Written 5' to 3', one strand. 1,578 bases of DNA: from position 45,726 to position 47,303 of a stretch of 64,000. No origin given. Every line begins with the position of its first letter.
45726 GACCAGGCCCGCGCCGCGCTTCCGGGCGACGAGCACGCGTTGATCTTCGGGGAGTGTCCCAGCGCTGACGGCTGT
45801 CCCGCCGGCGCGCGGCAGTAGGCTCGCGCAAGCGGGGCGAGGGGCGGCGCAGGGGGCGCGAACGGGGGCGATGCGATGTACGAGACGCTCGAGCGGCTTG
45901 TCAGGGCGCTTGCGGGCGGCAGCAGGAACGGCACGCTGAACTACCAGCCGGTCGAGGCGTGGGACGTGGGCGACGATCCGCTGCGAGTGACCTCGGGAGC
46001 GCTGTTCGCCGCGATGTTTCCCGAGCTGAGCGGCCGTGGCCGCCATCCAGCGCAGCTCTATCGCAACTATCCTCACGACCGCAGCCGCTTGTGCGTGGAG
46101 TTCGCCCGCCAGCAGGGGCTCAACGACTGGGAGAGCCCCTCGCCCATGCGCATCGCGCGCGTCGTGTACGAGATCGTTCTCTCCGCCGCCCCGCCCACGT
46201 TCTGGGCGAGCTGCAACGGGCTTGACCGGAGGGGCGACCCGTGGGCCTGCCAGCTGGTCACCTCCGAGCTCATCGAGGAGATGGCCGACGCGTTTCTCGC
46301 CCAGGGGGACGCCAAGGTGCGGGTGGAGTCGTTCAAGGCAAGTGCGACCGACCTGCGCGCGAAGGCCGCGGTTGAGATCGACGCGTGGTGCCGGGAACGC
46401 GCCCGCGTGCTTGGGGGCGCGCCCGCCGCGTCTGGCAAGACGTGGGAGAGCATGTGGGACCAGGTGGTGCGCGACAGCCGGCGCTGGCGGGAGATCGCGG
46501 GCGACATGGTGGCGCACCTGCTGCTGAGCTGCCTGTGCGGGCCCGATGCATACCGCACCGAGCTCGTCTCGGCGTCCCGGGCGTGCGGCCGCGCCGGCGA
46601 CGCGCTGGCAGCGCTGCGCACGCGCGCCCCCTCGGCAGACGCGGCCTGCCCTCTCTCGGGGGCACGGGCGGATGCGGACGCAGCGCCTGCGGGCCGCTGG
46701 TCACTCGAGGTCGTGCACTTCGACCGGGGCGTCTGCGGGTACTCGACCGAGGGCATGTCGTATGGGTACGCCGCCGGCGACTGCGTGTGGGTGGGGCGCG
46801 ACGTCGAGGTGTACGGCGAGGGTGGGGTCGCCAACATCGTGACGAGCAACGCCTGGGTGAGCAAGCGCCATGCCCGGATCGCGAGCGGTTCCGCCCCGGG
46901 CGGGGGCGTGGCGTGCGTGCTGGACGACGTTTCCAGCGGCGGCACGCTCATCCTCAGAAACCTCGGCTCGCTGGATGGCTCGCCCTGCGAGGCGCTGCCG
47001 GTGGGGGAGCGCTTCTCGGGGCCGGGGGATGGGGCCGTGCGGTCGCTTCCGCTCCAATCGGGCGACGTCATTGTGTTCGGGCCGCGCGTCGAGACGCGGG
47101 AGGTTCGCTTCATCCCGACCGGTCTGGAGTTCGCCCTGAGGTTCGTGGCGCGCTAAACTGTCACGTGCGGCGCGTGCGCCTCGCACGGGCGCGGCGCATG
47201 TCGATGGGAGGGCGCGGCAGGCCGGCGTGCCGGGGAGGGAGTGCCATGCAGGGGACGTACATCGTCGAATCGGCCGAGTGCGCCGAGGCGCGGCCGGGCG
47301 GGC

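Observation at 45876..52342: FHA / kinase / PP2C / vWA / kinase island: an expanded TerY-P (YegI-YegK-YegL type) phospho-signalling module of unknown function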

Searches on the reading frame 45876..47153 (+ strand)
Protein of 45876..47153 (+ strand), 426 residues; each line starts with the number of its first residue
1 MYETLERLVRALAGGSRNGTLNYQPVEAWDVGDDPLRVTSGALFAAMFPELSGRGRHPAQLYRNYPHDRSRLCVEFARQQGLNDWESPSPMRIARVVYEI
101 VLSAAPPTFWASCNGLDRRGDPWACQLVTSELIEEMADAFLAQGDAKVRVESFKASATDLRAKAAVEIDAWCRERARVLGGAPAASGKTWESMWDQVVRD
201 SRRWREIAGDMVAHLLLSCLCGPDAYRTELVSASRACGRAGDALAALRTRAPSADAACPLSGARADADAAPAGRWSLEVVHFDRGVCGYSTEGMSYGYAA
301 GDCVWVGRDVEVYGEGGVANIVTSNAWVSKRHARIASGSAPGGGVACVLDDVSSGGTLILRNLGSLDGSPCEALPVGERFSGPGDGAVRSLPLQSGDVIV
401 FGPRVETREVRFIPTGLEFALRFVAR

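Call 5: search_protein_families(library=pfam, proteins=[window:45876-47153:+], max_evalue=0.01)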
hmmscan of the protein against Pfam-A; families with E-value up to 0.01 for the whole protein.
window:45876-47153:+ (426 aa): 1 family
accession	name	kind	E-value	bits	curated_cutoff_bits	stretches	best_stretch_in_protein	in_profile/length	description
PF00498.31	FHA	-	0.00012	22.9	20.7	1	305-402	2-67/67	FHA domain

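Call 6: search_protein_families(library=padloc, proteins=[window:45876-47153:+], max_evalue=0.01)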
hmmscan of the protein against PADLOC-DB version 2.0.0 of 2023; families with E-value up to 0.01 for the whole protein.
window:45876-47153:+ (426 aa): 0 families

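Call 7: search_protein_families(library=ncbifam, proteins=[window:45876-47153:+], max_evalue=0.01)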
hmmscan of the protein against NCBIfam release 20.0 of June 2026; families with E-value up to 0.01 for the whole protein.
window:45876-47153:+ (426 aa): 0 families

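Call 25: find_homologous_proteins(query=window:45876-47153:+)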
Query window:45876-47153:+ (426 aa): 2 proteins with E <= 0.001 among 8000 candidates.
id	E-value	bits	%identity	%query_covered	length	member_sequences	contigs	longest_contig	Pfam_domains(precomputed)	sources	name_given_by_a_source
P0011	2.8e-278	941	98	100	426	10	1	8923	-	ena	-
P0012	1.4e-18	85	88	12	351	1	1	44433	-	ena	-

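Call 26: find_encoding_contigs(protein=P0011, flank=10000, max_places=4)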
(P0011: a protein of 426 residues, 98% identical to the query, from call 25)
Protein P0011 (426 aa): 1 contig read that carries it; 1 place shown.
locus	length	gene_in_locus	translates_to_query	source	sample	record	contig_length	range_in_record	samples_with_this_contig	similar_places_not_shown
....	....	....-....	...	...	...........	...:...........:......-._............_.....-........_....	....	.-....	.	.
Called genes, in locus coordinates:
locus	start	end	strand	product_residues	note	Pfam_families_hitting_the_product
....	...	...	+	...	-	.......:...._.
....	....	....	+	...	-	-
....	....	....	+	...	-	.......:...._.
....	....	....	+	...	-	-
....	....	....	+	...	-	-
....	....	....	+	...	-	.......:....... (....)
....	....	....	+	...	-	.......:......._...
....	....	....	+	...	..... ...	-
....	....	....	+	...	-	?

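Call 27: find_encoding_contigs(protein=P0012, flank=10000, max_places=4)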
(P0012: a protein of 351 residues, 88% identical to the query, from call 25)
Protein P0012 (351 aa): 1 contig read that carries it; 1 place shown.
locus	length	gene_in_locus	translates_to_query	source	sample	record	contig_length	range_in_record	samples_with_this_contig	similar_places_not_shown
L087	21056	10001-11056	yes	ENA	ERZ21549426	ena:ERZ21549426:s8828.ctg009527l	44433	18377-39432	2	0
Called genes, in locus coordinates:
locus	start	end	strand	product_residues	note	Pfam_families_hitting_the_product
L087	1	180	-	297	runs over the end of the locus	PF00890:FAD_binding_2, PF01134:GIDA (weak), PF12831:FAD_oxidored (weak)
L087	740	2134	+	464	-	PF00196:GerE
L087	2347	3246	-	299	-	PF08543:Phos_pyr_kin, PF00294:PfkB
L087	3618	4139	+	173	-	PF00254:FKBP_C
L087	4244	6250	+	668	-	-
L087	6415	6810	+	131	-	PF00254:FKBP_C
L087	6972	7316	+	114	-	-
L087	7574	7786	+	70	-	-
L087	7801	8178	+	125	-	PF13173:AAA_14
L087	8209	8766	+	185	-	-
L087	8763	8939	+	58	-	-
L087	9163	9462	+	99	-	PF04055:Radical_SAM (weak)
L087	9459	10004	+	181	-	-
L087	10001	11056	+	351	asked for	-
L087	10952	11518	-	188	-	-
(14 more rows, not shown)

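Call 46: search_protein_representatives(protein=window:45876-47153:+)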
Query: 426 residues. Proteins with E-value up to 0.001 (for the whole library): 2; up to 1e-10: 2; up to 1e-30: 1. The best 2 are listed.
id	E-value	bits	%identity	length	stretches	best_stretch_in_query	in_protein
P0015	2.5e-71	257.6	82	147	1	280-425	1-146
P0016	3.3e-15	72.7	33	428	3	233-423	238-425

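Call 48: find_encoding_contigs(protein=P0016, flank=10000, max_places=4)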
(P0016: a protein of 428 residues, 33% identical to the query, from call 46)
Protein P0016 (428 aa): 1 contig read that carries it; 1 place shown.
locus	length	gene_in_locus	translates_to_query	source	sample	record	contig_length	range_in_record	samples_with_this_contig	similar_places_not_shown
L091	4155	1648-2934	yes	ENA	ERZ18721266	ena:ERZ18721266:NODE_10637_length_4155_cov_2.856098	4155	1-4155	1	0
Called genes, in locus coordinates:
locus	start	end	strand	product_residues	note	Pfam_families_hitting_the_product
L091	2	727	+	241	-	?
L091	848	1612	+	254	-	-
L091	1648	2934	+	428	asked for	-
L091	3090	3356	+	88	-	-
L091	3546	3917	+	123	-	-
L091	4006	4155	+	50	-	?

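Call 50: search_protein_families(library=pfam, proteins=[L091:2-724:+, L091:848-1609:+, L091:1648-2931:+, L091:3090-3353:+, L091:3546-3914:+], max_evalue=0.01)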
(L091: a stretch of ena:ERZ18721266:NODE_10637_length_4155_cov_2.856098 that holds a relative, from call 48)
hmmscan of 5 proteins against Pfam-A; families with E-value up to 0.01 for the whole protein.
L091:2-724:+ (241 aa): 2 families
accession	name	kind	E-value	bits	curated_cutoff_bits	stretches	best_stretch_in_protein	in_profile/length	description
PF00069.31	Pkinase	-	1.1e-13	51.6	31.7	1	12-168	111-259/263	Protein kinase domain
PF07714.23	PK_Tyr_Ser-Thr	-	0.00011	22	23.1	1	14-165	117-253/258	Protein tyrosine and serine/threonine kinase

L091:848-1609:+ (254 aa): 2 families
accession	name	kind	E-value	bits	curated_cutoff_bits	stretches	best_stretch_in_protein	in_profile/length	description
PF13672.11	PP2C_2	-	1.2e-05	25.4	24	1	44-201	12-178/209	Protein phosphatase 2C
PF07228.17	SpoIIE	-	0.00013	22.4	25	1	55-229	6-174/192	Stage II sporulation protein E (SpoIIE)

L091:1648-2931:+ (428 aa): 1 family
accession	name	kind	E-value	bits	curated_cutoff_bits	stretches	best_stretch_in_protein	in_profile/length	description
PF00498.31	FHA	-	2.7e-05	24.9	20.7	1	330-364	11-46/67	FHA domain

L091:3090-3353:+ (88 aa): 1 family
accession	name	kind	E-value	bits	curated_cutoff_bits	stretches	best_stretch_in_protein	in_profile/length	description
PF22485.1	DUF6987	-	0.0029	17.8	26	1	5-63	12-70/200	Domain of unknown function (DUF6987)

L091:3546-3914:+ (123 aa): 0 families

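Call 51: predict_structure(protein=window:45876-47153:+)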
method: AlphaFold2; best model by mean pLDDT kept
length: 426 residues; sequences in the alignment: 1
mean_pLDDT: 34.5   pTM: 0.23
mean pLDDT of the five models: 34.5, 32.8, 31.0, 30.2, 29.5
residues with pLDDT >= 90: 0; 70-90: 0; 50-70: 8; < 50: 418
segments of 3 or more residues with pLDDT < 50: 1-173, 178-180, 182-185, 190-426
pLDDT, mean of each block of 10 residues (from residue 1): 37 36 36 36 40 37 35 42 36 39 36 33 35 39 32 35 44 48 50 45 40 38 32 35 34 29 27 25 27 26 28 32 29 30 31 34 34 30 28 32 28 31 31
secondary structure, 60 per line:
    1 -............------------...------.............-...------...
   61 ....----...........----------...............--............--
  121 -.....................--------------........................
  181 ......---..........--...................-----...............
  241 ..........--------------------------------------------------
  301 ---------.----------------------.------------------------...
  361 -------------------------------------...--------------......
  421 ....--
elements in order: H2-13 H35-47 H58-64 H69-79 H90-104 H107-118 H122-142 H157-186 H190-199 H202-220 H226-250 E358-360 E398-400 H415-424

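Call 53: find_related_loci(query=A1, collection=genome_contigs, flank=10000)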
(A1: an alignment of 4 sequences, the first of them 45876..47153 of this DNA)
Query A1 (426 aa) in genome_contigs; peptide patterns used: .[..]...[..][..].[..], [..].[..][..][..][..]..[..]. (x = any residue, [..] = any of these).
37 stretches matched a pattern, but none encodes a relative of the query by tblastn (E <= 1e-3).

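Call 54: find_related_loci(query=A1, collection=metagenome_contigs, flank=10000)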
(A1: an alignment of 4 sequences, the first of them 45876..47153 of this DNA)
Query A1 (426 aa) in metagenome_contigs; peptide patterns used: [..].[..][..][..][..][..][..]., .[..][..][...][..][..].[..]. (x = any residue, [..] = any of these).
600 stretches matched a pattern, but none encodes a relative of the query by tblastn (E <= 1e-3).

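Call 67: search_solved_structures(query=A1, max_evalue=10)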
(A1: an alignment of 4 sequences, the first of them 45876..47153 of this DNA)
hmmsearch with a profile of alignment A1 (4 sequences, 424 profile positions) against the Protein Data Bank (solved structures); distinct sequences matched with E-value up to 10: 2.
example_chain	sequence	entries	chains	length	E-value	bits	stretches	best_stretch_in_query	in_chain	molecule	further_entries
1uht_A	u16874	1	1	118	0.043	15.9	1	290-365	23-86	expressed protein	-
1fuy_B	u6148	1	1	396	1.5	10.8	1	173-263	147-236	TRYPTOPHAN SYNTHASE BETA CHAIN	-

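Call 70: search_protein_families(library=phrogs, proteins=[window:45876-47153:+], max_evalue=0.001)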
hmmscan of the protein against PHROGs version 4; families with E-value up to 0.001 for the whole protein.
window:45876-47153:+ (426 aa): 0 families

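Call 75: search_dna_similar(query=window:45876-47153:+, collection=plasmids, mode=protein, max_rows=10)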
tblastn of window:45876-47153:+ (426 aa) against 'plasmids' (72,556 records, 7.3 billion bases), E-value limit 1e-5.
No match.

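Call 78: predict_structure(alignment_id=A4)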
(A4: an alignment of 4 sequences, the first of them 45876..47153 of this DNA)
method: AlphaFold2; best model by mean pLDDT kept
length: 426 residues; sequences in the alignment: 4
mean_pLDDT: 49.2   pTM: 0.37
mean pLDDT of the five models: 49.2, 43.7, 43.1, 40.1, 32.7
residues with pLDDT >= 90: 0; 70-90: 55; 50-70: 139; < 50: 232
segments of 3 or more residues with pLDDT < 50: 1-44, 102-168, 174-176, 178-211, 222-272, 309-318, 351-353, 378-388
pLDDT, mean of each block of 10 residues (from residue 1): 45 36 27 31 49 53 62 67 61 55 40 29 29 37 40 44 46 47 39 37 44 53 46 34 26 24 25 71 63 67 64 45 58 64 65 62 56 60 40 81 60 69 81
secondary structure, 60 per line:
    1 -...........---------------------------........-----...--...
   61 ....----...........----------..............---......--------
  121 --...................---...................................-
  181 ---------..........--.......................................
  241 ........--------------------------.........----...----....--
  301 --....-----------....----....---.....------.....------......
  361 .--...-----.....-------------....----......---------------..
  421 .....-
elements in order: H2-12 H40-47 H58-64 H69-79 H90-103 H107-112 H123-141 H145-179 H190-199 H202-248 E275-283 E288-290 E295-298 E303-306 E318-321 H326-329 E333-337 E344-348 E355-361 E372-376 E390-393 E398-403 E419-425

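Call 82: fold_search(model_id=the predicted structure, library=pdb)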
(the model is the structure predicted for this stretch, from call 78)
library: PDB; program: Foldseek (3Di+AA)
matches with E <= 10: 281; with E <= 0.001: 0
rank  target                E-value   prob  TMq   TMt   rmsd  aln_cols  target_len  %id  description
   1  1qwt_A                2.6e-01  0.60  0.20  0.31   9.4       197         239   10  Auto-inhibitory interferon regulation factor-3 (IRF3) transactivation domain (released 2003-10-14)
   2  6qd6_F                2.6e-01  0.05  0.12  0.11  29.5       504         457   11  Molecular scaffolds expand the nanobody toolkit for cryo-EM applications: crystal structure of Mb-cHopQ-Nb207 (released 2019-12-18)
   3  4g2s_A                3.4e-01  0.25  0.11  0.34  11.4       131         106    9  Crystal structure of a Salmonella type III secretion system protein (released 2013-05-15)
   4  9wfp                  3.6e-01  0.04  0.08  0.04  29.8       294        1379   18  Structure of ABCC2(E1404Q) monomer in Arabidopsis thaliana in the DNP-GS bound state (released 2025-12-24)
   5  8i0p_X                4.2e-01  0.51  0.16  0.41  16.3       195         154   14  The cryo-EM structure of human pre-Bact complex (released 2024-07-31)
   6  6z64                  4.2e-01  0.08  0.10  0.15  15.8       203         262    8  Crystal structure of NAD kinase 1 from Listeria monocytogenes in complex with a di-adenosine derivative (released 2021-05-26)
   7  1ogh_A                4.2e-01  0.04  0.08  0.14  18.3       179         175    9  Structure of the bifunctional dCTP deaminase-dUTPase from Methanocaldococcus jannaschii (released 2003-06-05)
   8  3sz6_A                4.9e-01  0.25  0.12  0.31   7.0        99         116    9  IsdX1, an anthrax hemophore (released 2012-03-28)
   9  7ze5_C                5.2e-01  0.05  0.08  0.07  27.8       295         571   13  Occ(apo/return) conformation of CydDC mutant (E500Q.C) in ATP(CydC)/AMP-PNP(CydD) bound state (Dataset-23) (released 2023-04-19)
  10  1pkh_A                5.5e-01  0.04  0.08  0.14  18.1       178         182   11  STRUCTURAL BASIS FOR RECOGNITION AND CATALYSIS BY THE BIFUNCTIONAL DCTP DEAMINASE AND DUTPASE FROM METHANOCOCCUS JANNA (released 2003-08-19)
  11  1pkk_B                6.1e-01  0.04  0.08  0.14  18.2       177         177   10  Structural basis for recognition and catalysis by the bifunctional dCTP deaminase and dUTPase from Methanococcus janna (released 2003-09-23)
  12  6qd6_E                6.1e-01  0.02  0.10  0.10  28.1       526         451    8  Molecular scaffolds expand the nanobody toolkit for cryo-EM applications: crystal structure of Mb-cHopQ-Nb207 (released 2019-12-18)
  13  7zdr_C                6.5e-01  0.04  0.08  0.07  28.7       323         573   12  IF(apo/as isolated) conformation of CydDC mutant (H85A.C) in AMP-PNP(CydD) bound state (Dataset-16) (released 2023-04-19)
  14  3v80                  6.8e-01  0.06  0.10  0.15  16.9       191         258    9  Crystal structure of NAD kinase 1 from Listeria monocytogenes in complex with 5'-O-Propargylamino-5'-deoxyadenosine (released 2012-03-14)
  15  1ogh_B                6.8e-01  0.04  0.08  0.14  18.1       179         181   11  Structure of the bifunctional dCTP deaminase-dUTPase from Methanocaldococcus jannaschii (released 2003-06-05)
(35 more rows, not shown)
